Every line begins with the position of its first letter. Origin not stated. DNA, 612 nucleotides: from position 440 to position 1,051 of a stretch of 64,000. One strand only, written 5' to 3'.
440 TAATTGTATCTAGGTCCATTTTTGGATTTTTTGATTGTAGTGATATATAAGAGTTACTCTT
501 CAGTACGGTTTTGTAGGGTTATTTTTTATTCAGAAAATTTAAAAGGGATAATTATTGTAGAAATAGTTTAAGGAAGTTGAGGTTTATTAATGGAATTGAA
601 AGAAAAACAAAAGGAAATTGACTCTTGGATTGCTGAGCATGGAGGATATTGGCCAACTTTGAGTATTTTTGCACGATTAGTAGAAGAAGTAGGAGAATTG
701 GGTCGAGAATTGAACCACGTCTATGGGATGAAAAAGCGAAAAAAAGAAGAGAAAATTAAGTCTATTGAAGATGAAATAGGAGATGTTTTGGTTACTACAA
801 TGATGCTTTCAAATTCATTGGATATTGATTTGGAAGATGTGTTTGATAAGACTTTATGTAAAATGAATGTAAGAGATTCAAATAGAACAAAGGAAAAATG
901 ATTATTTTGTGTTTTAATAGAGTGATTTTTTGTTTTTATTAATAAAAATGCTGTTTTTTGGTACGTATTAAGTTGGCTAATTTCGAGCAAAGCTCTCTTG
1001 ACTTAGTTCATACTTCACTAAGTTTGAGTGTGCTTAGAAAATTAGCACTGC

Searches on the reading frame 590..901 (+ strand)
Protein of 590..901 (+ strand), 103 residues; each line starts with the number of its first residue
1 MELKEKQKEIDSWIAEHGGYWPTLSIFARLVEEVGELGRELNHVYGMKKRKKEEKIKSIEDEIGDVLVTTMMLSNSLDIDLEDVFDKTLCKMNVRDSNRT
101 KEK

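Call 38: find_encoding_contigs(protein=window:590-901:+, flank=10000, max_places=4)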
Protein window:590-901:+ (103 aa): 12 contigs read that carry it; 4 places shown.
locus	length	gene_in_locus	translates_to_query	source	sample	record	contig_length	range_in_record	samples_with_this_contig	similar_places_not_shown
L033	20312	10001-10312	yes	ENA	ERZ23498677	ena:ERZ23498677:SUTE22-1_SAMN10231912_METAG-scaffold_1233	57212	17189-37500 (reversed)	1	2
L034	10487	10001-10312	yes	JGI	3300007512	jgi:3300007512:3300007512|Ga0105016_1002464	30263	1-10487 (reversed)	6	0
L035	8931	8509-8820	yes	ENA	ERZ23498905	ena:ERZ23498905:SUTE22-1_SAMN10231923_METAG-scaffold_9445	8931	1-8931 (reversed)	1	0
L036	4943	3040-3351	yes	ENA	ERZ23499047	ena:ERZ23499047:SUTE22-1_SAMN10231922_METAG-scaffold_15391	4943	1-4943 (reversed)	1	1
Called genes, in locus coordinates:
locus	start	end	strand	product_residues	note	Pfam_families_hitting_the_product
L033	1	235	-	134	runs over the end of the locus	-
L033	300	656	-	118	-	PF10049:DUF2283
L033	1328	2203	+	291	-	PF01944:SpoIIM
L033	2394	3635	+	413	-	PF02661:Fic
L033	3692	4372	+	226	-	-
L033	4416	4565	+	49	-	-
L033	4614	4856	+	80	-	-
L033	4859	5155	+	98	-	-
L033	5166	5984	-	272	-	PF08696:Dna2, PF12705:PDDEXK_1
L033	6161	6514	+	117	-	PF01176:eIF-1a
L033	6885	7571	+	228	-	-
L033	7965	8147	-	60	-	-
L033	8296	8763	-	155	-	PF01252:Peptidase_A8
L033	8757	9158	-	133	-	-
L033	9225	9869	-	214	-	-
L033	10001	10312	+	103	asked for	PF03819:MazG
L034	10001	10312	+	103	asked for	PF03819:MazG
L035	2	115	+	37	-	?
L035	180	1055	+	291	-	PF01944:SpoIIM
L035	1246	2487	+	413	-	PF02661:Fic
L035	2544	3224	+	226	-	-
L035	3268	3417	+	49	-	-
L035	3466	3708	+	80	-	-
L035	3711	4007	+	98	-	-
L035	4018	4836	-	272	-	PF08696:Dna2, PF12705:PDDEXK_1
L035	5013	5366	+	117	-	PF01176:eIF-1a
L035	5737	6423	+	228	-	-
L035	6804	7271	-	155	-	PF01252:Peptidase_A8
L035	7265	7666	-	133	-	-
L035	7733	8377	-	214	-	-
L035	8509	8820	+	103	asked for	PF03819:MazG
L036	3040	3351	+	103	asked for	PF03819:MazG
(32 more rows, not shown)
